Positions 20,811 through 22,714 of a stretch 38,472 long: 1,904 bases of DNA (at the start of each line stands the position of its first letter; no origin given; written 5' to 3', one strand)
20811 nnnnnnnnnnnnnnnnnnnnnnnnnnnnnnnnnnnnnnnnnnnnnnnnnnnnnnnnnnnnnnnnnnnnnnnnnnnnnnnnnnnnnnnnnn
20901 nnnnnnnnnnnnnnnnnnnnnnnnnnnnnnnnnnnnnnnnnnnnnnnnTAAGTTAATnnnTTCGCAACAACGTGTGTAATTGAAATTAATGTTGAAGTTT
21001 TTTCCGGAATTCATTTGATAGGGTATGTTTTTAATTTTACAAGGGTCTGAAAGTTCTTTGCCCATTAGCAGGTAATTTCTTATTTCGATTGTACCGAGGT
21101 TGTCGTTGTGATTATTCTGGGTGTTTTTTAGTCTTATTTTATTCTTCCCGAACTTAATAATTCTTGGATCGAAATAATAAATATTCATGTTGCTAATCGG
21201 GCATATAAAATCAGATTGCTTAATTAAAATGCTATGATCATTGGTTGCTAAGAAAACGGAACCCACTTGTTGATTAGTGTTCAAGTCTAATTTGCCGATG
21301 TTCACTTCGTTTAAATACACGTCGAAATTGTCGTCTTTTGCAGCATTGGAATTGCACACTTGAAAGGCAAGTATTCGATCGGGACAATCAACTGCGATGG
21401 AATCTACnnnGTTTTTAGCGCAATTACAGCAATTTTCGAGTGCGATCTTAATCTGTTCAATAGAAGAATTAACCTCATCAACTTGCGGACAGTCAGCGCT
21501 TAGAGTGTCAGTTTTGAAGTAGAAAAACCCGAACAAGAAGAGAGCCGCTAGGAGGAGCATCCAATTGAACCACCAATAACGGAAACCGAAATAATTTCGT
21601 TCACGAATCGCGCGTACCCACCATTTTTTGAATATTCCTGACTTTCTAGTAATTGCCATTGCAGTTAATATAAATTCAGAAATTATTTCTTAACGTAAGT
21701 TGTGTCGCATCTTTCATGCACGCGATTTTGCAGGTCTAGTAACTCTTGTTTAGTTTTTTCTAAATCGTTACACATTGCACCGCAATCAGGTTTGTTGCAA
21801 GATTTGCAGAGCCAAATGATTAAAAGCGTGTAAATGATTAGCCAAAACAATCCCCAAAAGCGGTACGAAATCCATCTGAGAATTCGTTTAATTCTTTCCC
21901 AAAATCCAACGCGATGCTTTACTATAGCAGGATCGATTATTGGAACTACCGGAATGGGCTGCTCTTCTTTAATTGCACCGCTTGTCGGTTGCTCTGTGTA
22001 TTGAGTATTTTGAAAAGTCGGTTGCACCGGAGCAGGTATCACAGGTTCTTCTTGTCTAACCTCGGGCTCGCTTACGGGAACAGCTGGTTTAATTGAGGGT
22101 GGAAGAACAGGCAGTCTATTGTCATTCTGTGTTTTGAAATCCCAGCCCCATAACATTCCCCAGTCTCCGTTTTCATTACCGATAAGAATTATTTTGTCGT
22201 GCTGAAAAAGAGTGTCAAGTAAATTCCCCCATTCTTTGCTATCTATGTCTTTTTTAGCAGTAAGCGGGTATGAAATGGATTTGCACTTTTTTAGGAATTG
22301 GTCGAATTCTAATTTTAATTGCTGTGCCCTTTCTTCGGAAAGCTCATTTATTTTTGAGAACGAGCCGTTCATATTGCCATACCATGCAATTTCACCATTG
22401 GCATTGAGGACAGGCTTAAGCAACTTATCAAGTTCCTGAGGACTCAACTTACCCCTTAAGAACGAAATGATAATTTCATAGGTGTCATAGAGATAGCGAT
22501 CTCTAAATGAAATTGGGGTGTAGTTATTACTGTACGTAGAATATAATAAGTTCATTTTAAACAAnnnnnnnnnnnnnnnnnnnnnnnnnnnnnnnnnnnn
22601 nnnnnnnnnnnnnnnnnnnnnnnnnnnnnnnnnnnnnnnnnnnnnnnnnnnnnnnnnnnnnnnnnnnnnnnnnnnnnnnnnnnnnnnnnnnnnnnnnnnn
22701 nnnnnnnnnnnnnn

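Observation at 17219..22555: One juxtamembrane anchor motif shared by five consecutive proteins; three tandem paralogues have a constant anchor and swapped C-terminal domains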

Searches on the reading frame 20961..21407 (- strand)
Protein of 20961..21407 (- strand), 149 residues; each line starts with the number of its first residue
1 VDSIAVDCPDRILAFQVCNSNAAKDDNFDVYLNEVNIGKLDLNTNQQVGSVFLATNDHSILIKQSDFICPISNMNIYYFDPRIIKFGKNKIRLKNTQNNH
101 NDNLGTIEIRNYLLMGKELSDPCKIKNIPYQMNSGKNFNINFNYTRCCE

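Call 79: search_dna_similar(query=window:20961-21407:-, collection=phages, mode=protein, max_evalue=0.001)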
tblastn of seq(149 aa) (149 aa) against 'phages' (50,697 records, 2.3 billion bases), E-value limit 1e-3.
No match.

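Call 80: find_related_loci(query=window:20961-21407:-, collection=viral_contigs, flank=10000)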
Query seq(149 aa) (149 aa) in viral_contigs; peptide patterns used: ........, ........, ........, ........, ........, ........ (x = any residue, [..] = any of these).
45 stretches matched a pattern; 37 encode a relative of the query (tblastn E <= 1e-3); 37 distinct loci.
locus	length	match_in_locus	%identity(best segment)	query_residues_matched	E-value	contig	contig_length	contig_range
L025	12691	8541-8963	59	8-148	5e-54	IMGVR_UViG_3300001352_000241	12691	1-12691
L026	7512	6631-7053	59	8-148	5e-54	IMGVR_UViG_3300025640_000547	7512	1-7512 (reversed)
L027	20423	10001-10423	59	8-148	5e-54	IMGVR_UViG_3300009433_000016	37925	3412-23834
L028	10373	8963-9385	59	8-148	5e-54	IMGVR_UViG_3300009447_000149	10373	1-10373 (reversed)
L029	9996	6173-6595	59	8-148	5e-54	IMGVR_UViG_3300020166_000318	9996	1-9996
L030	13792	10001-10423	54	8-148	2e-52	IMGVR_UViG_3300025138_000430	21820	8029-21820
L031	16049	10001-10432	55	5-148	4e-52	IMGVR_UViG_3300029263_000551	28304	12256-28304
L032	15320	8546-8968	54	8-148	1e-51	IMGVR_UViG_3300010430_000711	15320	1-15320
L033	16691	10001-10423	52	8-148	1e-50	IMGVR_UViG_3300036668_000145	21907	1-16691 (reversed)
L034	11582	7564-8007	51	2-148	1e-49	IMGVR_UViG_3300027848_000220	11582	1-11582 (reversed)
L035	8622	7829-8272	51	2-148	1e-49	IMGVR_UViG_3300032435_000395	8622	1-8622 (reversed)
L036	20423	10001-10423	55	8-148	1e-49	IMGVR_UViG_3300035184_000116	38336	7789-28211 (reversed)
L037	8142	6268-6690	55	8-148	3e-49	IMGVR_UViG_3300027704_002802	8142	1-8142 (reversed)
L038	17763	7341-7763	55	8-148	3e-49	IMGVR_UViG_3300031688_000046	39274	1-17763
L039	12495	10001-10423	57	8-148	1e-47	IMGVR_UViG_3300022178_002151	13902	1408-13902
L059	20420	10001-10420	50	8-148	3e-43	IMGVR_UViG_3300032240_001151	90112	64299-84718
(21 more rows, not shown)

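Call 84: search_protein_families(library=phrogs, proteins=[L027:183-1316:+, L027:1335-2762:+, L027:2840-3601:+, L027:3703-4677:+, L027:4681-5604:+, L027:5606-10429:+, L027:10442-11365:+, L027:11375-12124:+, L027:12556-13452:+, L027:13457-15769:+], max_evalue=0.001)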
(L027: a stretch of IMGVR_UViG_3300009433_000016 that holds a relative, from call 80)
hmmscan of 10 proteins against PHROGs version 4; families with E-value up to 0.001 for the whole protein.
L027:183-1316:+ (377 aa): 1 family
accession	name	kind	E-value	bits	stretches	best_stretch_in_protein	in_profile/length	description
phrog_16786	-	unknown function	1.1e-13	52.3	1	6-354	27-382/403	-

L027:1335-2762:+ (475 aa): 1 family
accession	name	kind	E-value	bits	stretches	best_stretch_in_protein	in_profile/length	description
phrog_13704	-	head and packaging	5e-106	356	1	12-474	16-446/452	virion structural protein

L027:2840-3601:+ (253 aa): 2 families
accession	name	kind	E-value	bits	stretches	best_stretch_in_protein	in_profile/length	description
phrog_34748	-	unknown function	1e-28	101.5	1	3-247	25-284/285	-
phrog_16922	-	unknown function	1.8e-09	38.1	1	20-243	15-234/310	-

L027:3703-4677:+ (324 aa): 1 family
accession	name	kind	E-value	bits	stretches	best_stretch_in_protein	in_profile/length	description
phrog_14543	-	head and packaging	5.8e-39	134.9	2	227-322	139-230/234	virion structural protein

L027:4681-5604:+ (307 aa): 1 family
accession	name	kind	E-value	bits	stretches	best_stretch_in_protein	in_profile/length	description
phrog_13977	-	head and packaging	3.8e-52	178.4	1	4-290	4-264/273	virion structural protein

L027:5606-10429:+ (1607 aa): 1 family
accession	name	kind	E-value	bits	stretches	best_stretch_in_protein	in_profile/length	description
phrog_14478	-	head and packaging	2.9e-257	858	2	6-758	3-701/1474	virion structural protein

L027:10442-11365:+ (307 aa): 0 families

L027:11375-12124:+ (249 aa): 4 families
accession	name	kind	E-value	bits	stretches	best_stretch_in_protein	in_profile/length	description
phrog_38031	-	unknown function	1e-54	187.2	1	2-249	196-460/460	-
phrog_18548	-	unknown function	3.5e-49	168.7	1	5-248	4-240/241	-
phrog_14478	-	head and packaging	5.5e-09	35.2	1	27-248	1144-1386/1474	virion structural protein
phrog_15100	-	head and packaging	5.1e-05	21.7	1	4-84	1551-1633/1783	virion structural protein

L027:12556-13452:+ (298 aa): 1 family
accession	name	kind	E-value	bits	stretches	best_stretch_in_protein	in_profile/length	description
phrog_13764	-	head and packaging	2e-09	38.8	1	1-178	5-167/239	virion structural protein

L027:13457-15769:+ (770 aa): 0 families

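Call 93: search_protein_families(library=phrogs, proteins=[L059:9581-11143:+, L059:11171-14866:+, L059:8035-9291:+], max_evalue=0.001)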
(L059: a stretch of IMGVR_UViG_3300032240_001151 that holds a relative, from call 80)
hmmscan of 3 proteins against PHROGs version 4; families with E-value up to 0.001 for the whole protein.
L059:9581-11143:+ (520 aa): 0 families

L059:11171-14866:+ (1231 aa): 29 families (the best 25 are shown)
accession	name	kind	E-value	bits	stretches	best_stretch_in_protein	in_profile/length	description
phrog_6320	-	tail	2.6e-86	292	5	64-184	75-201/745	tail fiber protein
phrog_5073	-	tail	2.1e-81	275.5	7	72-203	258-381/519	tail fiber protein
phrog_8745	-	tail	2.1e-78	265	5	689-1229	1355-1798/1803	tail fiber protein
phrog_1806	-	tail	5.1e-54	184.4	5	722-862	109-247/276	collagen like minor tail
phrog_819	-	tail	2.6e-45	156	3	225-489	422-736/1024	tail protein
phrog_366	-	tail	3.1e-44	153.2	6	524-642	310-420/474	tail fiber protein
phrog_26246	-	tail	6.5e-41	141.6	5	71-183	91-206/329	tail protein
phrog_18350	-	tail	6.1e-38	131.9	5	502-612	99-213/253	tail fiber protein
phrog_29268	-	unknown function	5.9e-37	128.1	5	627-867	312-554/653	-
phrog_3420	-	unknown function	2.8e-34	118.8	3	261-693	43-489/929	-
phrog_38766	-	head and packaging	8.3e-33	114.6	6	195-350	20-172/478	virion structural protein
phrog_36982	-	unknown function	1.3e-26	93.8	2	379-820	235-667/944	-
phrog_28263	-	tail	5.6e-23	81.2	3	255-460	569-777/1400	tail fiber protein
phrog_1658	-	unknown function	3.7e-22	80.2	1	523-621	43-141/239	-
phrog_38806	-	unknown function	6.6e-20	72.6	1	517-656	67-204/285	-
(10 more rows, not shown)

L059:8035-9291:+ (418 aa): 0 families

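Call 108: search_dna_similar(query=L027:5606-8005:+, collection=phages, mode=protein, max_rows=12)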
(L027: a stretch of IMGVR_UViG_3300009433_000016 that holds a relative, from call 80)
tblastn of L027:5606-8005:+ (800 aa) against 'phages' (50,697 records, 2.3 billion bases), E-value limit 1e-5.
Records with a match: 87; places in all: 87; records where one place covers at least 80% of the query: 1.
Best place of each record, by identity: <60% 87.
By first word of the organism name: Flavobacterium 68; Cellulophaga 15; Tenacibaculum 2; Caudoviricetes 1; Maribacter 1.
By host as written in the record: Flavobacterium sp. BAL314 68; Cellulophaga sp. HaHa_2_95 4; Cellulophaga baltica #18 2; Cellulophaga baltica #19 2; Cellulophaga baltica #13 2; Cellulophaga baltica NN016046 2; Cellulophaga baltica NN016038 2; Tenacibaculum sp. AHE14PA 2; and 3 more.
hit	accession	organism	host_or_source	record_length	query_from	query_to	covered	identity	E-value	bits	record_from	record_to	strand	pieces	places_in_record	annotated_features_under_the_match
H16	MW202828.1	Caudoviricetes sp.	Manatee Spring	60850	1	798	100%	41.3%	1e-162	528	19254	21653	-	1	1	structural protein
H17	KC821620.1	Cellulophaga phage phi18:3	Cellulophaga baltica #18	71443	3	759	80%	34.6%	1e-54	334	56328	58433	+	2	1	structural protein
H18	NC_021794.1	Cellulophaga phage phi18:3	Cellulophaga baltica #18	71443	3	759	80%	34.6%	1e-54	334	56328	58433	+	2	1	virion structural protein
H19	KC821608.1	Cellulophaga phage phi19:3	Cellulophaga baltica #19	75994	3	759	80%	34.6%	2e-54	332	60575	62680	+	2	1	structural protein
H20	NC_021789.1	Cellulophaga phage phi19:3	Cellulophaga baltica #19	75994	3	759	80%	34.6%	2e-54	332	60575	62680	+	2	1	virion structural protein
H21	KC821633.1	Cellulophaga phage phi13:2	Cellulophaga baltica #13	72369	3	759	80%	34.4%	2e-54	334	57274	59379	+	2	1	structural protein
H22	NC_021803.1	Cellulophaga phage phi13:2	Cellulophaga baltica #13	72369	3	759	80%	34.4%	2e-54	334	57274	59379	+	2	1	virion structural protein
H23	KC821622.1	Cellulophaga phage phi46:3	Cellulophaga baltica NN016046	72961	3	759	80%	34.3%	7e-54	329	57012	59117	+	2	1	structural protein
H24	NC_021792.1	Cellulophaga phage phi46:3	Cellulophaga baltica NN016046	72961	3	759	80%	34.3%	7e-54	329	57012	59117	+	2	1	virion structural protein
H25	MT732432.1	Cellulophaga phage Calle_1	Cellulophaga sp. HaHa_2_95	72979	1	740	67%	38.7%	1e-59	341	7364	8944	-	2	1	structural protein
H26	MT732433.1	Cellulophaga phage Calle_2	Cellulophaga sp. HaHa_2_95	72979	1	740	67%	38.7%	1e-59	341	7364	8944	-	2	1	structural protein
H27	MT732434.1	Cellulophaga phage Calle_3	Cellulophaga sp. HaHa_2_95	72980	1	740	67%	38.7%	1e-59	341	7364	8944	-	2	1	structural protein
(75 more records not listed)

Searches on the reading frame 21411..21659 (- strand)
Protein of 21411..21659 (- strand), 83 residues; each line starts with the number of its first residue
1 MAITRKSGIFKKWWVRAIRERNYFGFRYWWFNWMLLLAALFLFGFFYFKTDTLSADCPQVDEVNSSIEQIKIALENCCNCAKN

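Call 11: find_homologous_proteins(query=A3, max_evalue=0.001)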
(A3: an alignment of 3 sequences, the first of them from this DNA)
Query A3 (3 sequences): 16 candidates shared short words with the query, none scored E <= 0.001.

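Call 28: search_protein_representatives(alignment_id=A3)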
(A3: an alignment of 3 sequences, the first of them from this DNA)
Query: 3 sequences, 85 profile positions. Proteins with E-value up to 0.001 (for the whole library): 46; up to 1e-10: 13; up to 1e-30: 1. The best 46 are listed.
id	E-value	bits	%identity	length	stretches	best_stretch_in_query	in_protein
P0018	9.3e-39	147.5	-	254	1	1-85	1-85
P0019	2.4e-20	88.5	-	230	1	3-83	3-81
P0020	1.4e-19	86.1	-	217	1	5-83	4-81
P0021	5.3e-18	81.0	-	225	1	4-83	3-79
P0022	2.0e-17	79.1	-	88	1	1-81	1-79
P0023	6.7e-16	74.3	-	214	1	8-82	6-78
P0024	8.7e-16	73.9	-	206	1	6-84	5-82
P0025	3.0e-15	72.1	-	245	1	6-83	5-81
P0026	1.2e-14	70.2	-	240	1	9-83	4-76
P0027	1.9e-12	63.1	-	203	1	8-83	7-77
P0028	5.9e-12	61.6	-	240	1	19-83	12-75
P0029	9.4e-12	61.0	-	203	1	10-83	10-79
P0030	4.0e-11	58.9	-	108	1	6-55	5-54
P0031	2.0e-10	56.7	-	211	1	11-83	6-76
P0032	8.5e-10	54.7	-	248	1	5-83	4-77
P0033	1.0e-09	54.5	-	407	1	3-84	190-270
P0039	2.5e-09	53.2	-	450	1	12-84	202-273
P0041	5.2e-09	52.2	-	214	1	6-83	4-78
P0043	2.3e-08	50.1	-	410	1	12-83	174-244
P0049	4.0e-06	42.9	-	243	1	8-83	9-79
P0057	1.1e-04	38.3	-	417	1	5-83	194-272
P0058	1.2e-04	38.2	-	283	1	8-83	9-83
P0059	1.9e-04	37.5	-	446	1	3-84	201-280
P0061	3.0e-04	36.9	-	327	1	4-84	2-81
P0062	5.1e-04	36.2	-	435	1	7-83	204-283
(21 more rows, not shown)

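Call 42: search_protein_families(library=pfam, proteins=[P0019, P0021, P0025, P0028, P0041, P0049, P0061, P0058, P0039, P0043], max_evalue=0.1)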
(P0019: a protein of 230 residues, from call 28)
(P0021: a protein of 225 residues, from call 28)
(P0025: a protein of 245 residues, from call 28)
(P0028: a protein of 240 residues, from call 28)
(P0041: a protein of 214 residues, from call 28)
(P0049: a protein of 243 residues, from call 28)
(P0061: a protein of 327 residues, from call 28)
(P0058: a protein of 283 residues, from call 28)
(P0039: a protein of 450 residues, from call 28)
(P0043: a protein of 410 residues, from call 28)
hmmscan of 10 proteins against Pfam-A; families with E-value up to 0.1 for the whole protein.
P0019 (230 aa): 0 families

P0021 (225 aa): 1 family
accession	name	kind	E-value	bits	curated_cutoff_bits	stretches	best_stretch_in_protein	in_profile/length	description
PF11669.13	WBP-1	-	0.044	14.9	28.1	1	26-109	20-100/102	WW domain-binding protein 1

P0025 (245 aa): 0 families

P0028 (240 aa): 2 families
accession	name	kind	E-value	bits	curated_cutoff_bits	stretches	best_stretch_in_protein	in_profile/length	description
PF00691.25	OmpA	-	8.7e-11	42.5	27.2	1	135-211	1-80/98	OmpA family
PF05359.17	DUF748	-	0.00086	17.9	50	1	133-177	880-924/1037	Domain of Unknown Function (DUF748)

P0041 (214 aa): 0 families

P0049 (243 aa): 0 families

P0061 (327 aa): 4 families
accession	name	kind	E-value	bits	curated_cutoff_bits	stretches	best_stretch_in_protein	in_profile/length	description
PF20782.3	TssR_VWA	-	0.0028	17.2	25.7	1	95-155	48-109/304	TssR protein VWA domain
PF25106.1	VWA_4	-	0.003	17.6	27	1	97-130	2-35/169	von Willebrand factor A domain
PF00092.34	VWA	-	0.0067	17.1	23.8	0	96-177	1-79/174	von Willebrand factor type A domain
PF00362.24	Integrin_beta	-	0.026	14.7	24.8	1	94-141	5-51/248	Integrin beta chain VWA domain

P0058 (283 aa): 1 family
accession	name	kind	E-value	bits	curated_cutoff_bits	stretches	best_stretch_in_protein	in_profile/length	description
PF14316.11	DUF4381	-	0.055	14.2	27.2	1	29-73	20-59/145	Domain of unknown function (DUF4381)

P0039 (450 aa): 0 families

P0043 (410 aa): 1 family
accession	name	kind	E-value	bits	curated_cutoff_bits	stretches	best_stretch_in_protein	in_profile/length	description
PF16165.10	Ferlin_C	-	0.072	13.4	29.4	0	162-208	93-138/154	Ferlin C-terminus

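Call 52: find_related_loci(query=A3, collection=genome_contigs, flank=10000)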
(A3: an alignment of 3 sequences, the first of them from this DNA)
Query A3 (83 aa) in genome_contigs; peptide patterns used: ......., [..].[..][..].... (x = any residue, [..] = any of these).
235 stretches matched a pattern; 6 encode a relative of the query (tblastn E <= 1e-3); 6 distinct loci.
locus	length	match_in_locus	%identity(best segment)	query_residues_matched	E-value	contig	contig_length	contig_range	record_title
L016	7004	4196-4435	73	1-80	2e-39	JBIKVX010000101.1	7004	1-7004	MAG: Flavobacteriales bacterium isolate ME2015-09-01_3300035663_group6_bin176 Rohwer_bin968_scaffold_10465_c1, whole gen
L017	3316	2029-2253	50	1-80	2e-20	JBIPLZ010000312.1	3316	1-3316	MAG: Flavobacteriales bacterium isolate ME2015-10-10_3300044731_group6_bin130 Rohwer_bin934_scaffold_50234_c1, whole gen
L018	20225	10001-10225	46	7-80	5e-20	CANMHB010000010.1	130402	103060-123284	MAG: Flavobacteriales bacterium isolate ZE-Oct18-81 genome assembly, contig: ZE-Oct18-C47, whole genome shotgun sequence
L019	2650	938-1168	46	5-80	5e-20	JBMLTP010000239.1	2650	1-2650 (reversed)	MAG: Crocinitomicaceae bacterium isolate LE_7463 NODE_75545_length_2650_cov_5.737572, whole genome shotgun sequence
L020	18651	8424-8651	39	6-80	9e-16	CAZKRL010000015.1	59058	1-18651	MAG TPA_asm: uncultured Comamonadaceae bacterium isolate binchicken_co298_302 genome assembly, contig: NODE_756_length_5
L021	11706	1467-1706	37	1-80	2e-13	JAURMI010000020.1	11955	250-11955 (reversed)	MAG: Crocinitomicaceae bacterium isolate SFB_Oligo_Co_25 k141_3481014, whole genome shotgun sequence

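Call 67: find_encoding_contigs(protein=P0043, flank=10000, max_places=2)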
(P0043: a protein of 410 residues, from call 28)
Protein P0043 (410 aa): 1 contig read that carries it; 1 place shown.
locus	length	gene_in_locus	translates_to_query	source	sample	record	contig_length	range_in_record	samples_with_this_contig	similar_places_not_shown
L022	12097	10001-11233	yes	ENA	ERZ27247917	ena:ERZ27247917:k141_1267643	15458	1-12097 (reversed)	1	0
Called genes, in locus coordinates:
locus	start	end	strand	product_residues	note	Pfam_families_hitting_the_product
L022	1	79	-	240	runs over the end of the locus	PF13539:Peptidase_M15_4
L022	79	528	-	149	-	-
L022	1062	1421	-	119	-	-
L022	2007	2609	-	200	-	-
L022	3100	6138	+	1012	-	PF07520:SrfB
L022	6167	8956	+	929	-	PF10139:Virul_Fac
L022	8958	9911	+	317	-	-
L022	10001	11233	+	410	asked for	-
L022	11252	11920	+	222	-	-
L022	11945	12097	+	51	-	?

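Call 106: find_related_loci(query=A3, collection=viral_contigs, flank=10000)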
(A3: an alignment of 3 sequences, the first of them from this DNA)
Query A3 (83 aa) in viral_contigs; peptide patterns used: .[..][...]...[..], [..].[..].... (x = any residue, [..] = any of these).
160 stretches matched a pattern, but none encodes a relative of the query by tblastn (E <= 1e-3).

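Call 118: search_protein_families(library=ncbifam, proteins=[P0039, P0043, P0057, P0059, P0062, P0033], max_evalue=0.01)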
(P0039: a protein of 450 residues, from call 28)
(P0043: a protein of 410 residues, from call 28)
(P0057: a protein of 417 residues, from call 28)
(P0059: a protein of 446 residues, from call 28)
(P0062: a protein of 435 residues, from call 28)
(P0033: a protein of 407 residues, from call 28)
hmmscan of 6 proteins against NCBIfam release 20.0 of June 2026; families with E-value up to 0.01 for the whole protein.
P0039 (450 aa): 0 families

P0043 (410 aa): 0 families

P0057 (417 aa): 1 family
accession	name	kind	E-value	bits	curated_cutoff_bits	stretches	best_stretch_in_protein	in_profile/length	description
NF045890.1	conj_pls20_p028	equivalog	0.0072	15.2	150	1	154-239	153-257/377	pLS20_p028 family conjugation system transmembrane protein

P0059 (446 aa): 1 family
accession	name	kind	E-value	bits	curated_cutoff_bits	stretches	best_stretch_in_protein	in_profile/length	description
NF040486.1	SrfA_fam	subfamily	0.0004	19.9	150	1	45-244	45-242/438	SrfA family protein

P0062 (435 aa): 0 families

P0033 (407 aa): 0 families

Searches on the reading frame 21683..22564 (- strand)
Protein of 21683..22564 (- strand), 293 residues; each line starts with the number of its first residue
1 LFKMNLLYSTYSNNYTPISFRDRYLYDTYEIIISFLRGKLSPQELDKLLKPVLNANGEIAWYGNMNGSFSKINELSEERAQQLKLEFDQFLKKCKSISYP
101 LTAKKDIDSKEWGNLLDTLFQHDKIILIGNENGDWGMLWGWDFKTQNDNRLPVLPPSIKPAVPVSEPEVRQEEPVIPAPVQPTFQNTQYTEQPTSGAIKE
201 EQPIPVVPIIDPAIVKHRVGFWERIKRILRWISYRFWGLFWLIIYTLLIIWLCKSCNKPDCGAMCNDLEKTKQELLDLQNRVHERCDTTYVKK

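Call 4: search_protein_families(library=pfam, proteins=[window:21683-22564:-], max_evalue=0.1)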
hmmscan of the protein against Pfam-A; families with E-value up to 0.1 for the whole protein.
window:21683-22564:- (293 aa): 0 families

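Call 6: search_protein_families(library=ncbifam, proteins=[window:21683-22564:-], max_evalue=0.1)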
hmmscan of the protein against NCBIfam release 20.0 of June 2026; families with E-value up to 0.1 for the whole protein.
window:21683-22564:- (293 aa): 1 family
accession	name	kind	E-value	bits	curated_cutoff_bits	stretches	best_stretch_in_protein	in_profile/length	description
NF040486.1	SrfA_fam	subfamily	1.4e-06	28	150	1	34-198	31-190/438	SrfA family protein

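Call 14: search_protein_families(library=padloc, proteins=[window:21683-22564:-], max_evalue=0.01)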
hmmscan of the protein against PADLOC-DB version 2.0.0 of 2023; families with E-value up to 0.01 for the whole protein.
window:21683-22564:- (293 aa): 0 families
